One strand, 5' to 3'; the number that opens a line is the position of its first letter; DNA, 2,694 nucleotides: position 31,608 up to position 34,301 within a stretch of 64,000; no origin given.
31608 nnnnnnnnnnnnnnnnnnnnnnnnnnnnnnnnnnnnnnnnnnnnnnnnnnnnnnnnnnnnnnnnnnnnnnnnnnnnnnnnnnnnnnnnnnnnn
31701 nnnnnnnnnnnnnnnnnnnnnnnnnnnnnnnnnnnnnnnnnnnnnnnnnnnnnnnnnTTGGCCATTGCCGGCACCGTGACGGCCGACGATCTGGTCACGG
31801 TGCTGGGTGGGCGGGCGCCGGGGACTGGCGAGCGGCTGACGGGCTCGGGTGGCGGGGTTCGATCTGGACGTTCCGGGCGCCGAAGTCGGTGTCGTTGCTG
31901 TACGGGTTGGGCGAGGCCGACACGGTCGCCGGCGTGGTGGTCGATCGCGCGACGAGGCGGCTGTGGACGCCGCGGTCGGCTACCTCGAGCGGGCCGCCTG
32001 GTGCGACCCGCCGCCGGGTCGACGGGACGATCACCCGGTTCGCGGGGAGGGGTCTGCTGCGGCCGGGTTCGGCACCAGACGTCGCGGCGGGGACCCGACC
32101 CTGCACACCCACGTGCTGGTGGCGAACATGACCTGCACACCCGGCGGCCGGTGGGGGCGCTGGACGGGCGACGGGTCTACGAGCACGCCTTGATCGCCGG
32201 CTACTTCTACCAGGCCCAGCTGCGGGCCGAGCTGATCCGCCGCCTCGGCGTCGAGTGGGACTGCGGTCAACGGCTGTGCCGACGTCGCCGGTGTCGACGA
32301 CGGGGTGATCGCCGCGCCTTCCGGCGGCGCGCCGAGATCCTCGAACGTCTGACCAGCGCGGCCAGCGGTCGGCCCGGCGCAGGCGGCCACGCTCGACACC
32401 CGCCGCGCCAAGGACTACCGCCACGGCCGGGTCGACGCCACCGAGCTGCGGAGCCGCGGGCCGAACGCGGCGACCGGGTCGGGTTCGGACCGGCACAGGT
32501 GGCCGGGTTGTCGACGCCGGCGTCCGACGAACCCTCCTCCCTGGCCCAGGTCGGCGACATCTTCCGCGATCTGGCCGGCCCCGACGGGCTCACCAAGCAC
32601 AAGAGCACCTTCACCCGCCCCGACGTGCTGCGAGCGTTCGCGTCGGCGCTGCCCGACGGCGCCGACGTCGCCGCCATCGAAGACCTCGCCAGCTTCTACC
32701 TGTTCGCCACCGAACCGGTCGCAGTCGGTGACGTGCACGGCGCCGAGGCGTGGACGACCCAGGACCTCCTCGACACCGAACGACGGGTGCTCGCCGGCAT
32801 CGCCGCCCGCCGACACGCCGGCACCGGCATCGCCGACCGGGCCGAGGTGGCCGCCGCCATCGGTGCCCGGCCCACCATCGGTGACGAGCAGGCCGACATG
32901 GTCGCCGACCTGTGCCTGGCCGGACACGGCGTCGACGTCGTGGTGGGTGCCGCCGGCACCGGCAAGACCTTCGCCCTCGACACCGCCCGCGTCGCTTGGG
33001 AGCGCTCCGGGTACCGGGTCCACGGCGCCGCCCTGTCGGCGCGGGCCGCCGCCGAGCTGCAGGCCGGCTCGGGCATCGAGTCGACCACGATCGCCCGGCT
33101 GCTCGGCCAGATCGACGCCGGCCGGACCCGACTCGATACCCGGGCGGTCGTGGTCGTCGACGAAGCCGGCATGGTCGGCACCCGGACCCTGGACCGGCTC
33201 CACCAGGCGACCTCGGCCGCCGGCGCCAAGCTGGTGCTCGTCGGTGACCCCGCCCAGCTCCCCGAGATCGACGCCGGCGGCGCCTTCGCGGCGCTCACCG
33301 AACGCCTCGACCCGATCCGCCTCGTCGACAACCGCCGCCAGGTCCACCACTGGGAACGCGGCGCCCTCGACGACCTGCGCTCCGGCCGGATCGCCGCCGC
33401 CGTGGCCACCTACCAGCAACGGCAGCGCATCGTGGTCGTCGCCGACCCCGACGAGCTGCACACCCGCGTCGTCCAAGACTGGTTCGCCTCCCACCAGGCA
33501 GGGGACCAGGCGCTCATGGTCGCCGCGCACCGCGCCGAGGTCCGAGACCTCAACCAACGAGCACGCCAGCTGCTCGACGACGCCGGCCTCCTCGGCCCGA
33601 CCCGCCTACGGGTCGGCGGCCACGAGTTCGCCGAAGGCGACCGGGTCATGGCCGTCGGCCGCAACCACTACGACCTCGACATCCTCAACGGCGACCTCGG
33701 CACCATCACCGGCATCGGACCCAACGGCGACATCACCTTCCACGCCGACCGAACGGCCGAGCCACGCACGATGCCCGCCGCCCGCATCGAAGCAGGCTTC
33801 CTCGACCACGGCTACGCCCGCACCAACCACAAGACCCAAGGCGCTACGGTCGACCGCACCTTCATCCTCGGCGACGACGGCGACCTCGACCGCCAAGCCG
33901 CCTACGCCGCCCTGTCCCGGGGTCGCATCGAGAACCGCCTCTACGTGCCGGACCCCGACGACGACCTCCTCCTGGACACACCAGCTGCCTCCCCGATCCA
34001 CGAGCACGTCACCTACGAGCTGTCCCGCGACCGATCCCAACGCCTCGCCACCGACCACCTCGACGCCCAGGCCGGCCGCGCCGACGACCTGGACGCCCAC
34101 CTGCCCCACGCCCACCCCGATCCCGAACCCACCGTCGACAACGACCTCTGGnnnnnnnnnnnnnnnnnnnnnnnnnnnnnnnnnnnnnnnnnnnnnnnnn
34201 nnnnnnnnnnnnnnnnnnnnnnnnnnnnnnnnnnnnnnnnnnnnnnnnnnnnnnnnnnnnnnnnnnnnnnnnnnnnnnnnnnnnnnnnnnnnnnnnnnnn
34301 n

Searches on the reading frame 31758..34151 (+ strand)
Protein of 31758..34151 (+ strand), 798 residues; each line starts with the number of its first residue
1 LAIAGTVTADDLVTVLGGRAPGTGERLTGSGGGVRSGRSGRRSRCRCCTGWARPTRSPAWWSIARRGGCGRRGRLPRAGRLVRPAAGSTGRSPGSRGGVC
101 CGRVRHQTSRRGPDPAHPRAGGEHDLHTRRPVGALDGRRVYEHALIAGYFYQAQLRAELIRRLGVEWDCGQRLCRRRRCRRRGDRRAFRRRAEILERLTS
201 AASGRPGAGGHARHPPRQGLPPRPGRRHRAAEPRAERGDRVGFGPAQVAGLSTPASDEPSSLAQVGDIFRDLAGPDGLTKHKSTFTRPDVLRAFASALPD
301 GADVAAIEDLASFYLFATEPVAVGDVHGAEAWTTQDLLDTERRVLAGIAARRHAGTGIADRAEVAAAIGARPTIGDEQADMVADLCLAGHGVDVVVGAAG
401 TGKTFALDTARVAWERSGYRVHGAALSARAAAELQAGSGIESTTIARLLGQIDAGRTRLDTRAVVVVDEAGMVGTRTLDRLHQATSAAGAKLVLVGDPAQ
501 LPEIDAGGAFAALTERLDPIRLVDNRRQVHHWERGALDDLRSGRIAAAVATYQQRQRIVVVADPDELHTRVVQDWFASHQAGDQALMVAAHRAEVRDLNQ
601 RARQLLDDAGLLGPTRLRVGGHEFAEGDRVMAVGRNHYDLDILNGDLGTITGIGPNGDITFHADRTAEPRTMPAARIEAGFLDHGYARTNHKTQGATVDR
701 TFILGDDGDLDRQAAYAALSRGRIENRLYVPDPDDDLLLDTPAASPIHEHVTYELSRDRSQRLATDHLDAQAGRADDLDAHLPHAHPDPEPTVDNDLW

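Call 13: search_protein_families(library=pfam, proteins=[window:31758-34151:+], max_evalue=1)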
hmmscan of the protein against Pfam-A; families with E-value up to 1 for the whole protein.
window:31758-34151:+ (798 aa): 12 families
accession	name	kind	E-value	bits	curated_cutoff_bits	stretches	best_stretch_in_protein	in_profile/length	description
PF13604.12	AAA_30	-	3.3e-52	177.4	27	1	375-561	3-189/191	AAA domain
PF13245.12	AAA_19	-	3.4e-16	60.1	25.1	1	390-503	11-131/134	AAA domain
PF18335.7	SH3_13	-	6.5e-09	35.9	41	1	598-654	1-55/65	ATP-dependent RecD-like DNA helicase SH3 domain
PF01443.25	Viral_helicase1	-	1.9e-06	28.3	21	1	394-505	2-101/228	Viral superfamily 1 RNA helicase core domain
PF22232.2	TraI_hel_assoc_N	-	4.2e-06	27.8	27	1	397-496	1-99/99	TraI helicase-associated ssDNA bd, N-terminal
PF08751.17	TrwC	-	3.6e-05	23.9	25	1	97-200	137-243/286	TrwC relaxase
PF13401.12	AAA_22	-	6.3e-05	23.7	27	1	391-503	6-128/130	AAA domain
PF13086.12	AAA_11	-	0.00071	19.9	27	1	459-502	208-251/257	AAA domain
PF13191.12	AAA_16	-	0.0031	18.5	32.6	1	394-513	28-155/167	AAA ATPase domain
PF05970.20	PIF1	-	0.04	13.9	25.9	1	394-503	26-154/223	PIF1-like helicase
PF02562.22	PhoH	-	0.07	13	27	0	377-405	8-34/205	PhoH-like protein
PF25199.1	nSTAND_NTPase5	-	0.37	11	34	1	392-475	43-110/145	Novel STAND NTPase 5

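Call 14: search_protein_families(library=ncbifam, proteins=[window:31758-34151:+], max_evalue=1)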
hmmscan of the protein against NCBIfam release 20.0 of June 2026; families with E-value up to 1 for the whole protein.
window:31758-34151:+ (798 aa): 9 families
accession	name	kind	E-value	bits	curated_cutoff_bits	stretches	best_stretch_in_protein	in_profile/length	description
TIGR02768.1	TraA_Ti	equivalog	2e-96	324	590.45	1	277-762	258-737/751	Ti-type conjugative transfer relaxase TraA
NF010464.0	PRK13889.1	subfamily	1e-93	315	1015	1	276-768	247-729/992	conjugal transfer relaxase TraA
NF010402.0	PRK13826.1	subfamily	3e-64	217.4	1317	1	352-729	361-736/1102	Dtr system oriT relaxase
TIGR01448.2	helicase_RecD2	equivalog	7e-29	100.5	500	1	374-697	317-652/713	SF1B family DNA helicase RecD2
TIGR01447.1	recD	equivalog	1.2e-18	67.1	310.15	2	429-517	224-317/597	exodeoxyribonuclease V subunit alpha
TIGR02760.1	TraI_TIGR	equivalog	5.5e-18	63.9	929.85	2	328-614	389-658/1960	conjugative transfer relaxase/helicase TraI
NF010263.0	PRK13709.1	equivalog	1.5e-10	39.1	2212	1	282-554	879-1157/1752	conjugative transfer relaxase/helicase TraI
NF008127.0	PRK10875.1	equivalog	9e-09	34.4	671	2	441-510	243-317/619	exodeoxyribonuclease V subunit alpha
NF041492.1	MobF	equivalog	0.00013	21.7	100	1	92-169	147-224/299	MobF family relaxase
